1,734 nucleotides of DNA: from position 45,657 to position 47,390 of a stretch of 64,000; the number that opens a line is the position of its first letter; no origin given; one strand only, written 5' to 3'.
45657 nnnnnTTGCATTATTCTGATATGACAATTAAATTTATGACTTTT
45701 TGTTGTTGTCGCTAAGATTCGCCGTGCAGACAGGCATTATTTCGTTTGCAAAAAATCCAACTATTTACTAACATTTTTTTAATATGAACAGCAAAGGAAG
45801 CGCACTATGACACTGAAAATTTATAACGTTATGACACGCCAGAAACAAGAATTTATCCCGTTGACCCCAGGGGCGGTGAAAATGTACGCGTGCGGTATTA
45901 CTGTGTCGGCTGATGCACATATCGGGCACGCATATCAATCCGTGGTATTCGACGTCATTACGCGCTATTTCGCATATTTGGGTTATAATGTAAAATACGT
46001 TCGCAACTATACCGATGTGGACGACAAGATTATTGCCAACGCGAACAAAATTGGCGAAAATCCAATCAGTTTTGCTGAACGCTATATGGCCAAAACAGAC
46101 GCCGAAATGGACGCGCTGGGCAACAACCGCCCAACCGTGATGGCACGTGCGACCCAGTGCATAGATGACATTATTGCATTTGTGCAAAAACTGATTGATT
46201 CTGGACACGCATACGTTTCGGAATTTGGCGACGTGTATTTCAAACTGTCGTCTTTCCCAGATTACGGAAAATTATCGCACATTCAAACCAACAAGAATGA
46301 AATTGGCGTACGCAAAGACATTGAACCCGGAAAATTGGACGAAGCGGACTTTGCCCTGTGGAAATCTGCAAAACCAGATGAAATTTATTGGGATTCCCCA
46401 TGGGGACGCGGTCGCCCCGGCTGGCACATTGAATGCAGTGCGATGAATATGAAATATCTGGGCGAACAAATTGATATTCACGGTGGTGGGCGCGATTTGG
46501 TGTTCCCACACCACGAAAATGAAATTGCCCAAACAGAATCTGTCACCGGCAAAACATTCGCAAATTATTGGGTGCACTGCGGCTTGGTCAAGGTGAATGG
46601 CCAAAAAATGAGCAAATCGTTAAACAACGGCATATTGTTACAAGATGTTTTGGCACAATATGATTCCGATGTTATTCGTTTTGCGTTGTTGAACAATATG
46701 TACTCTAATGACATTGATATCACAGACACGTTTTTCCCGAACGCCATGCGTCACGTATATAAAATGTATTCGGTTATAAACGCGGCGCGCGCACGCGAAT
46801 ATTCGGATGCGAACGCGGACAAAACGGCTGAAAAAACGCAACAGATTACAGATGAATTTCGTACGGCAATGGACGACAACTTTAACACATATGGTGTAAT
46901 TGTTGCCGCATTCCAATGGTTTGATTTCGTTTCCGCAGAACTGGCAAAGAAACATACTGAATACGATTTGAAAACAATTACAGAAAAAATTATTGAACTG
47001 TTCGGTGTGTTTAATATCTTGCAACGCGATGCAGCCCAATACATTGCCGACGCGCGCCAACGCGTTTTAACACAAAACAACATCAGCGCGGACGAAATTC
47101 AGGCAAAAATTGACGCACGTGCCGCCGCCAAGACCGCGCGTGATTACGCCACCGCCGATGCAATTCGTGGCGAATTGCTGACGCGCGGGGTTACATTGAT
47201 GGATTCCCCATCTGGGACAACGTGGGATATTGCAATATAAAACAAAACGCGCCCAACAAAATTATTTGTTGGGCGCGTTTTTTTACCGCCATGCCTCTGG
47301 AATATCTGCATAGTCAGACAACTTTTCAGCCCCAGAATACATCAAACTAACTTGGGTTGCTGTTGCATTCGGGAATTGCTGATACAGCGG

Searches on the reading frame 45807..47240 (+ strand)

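Call 46: search_protein_families(library=pfam, proteins=[window:45807-47240:+], max_evalue=0.0001)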
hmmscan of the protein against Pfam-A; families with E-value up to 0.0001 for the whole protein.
window:45807-47240:+ (477 aa): 4 families
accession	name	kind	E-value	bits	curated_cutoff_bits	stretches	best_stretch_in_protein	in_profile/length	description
PF01406.26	tRNA-synt_1e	-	3.7e-117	391.5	27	1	17-312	3-298/301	tRNA synthetases class I (C) catalytic domain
PF09334.17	tRNA-synt_1g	-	2.3e-13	50.1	20.1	1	254-307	314-368/391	tRNA synthetases class I (M)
PF00133.28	tRNA-synt_1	-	2.7e-12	46.6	22.7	1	228-305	335-413/414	tRNA synthetases class I (I, L, M and V)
PF01921.24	tRNA-synt_1f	-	9.4e-06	25.2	27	0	263-325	277-340/360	tRNA synthetases class I (K)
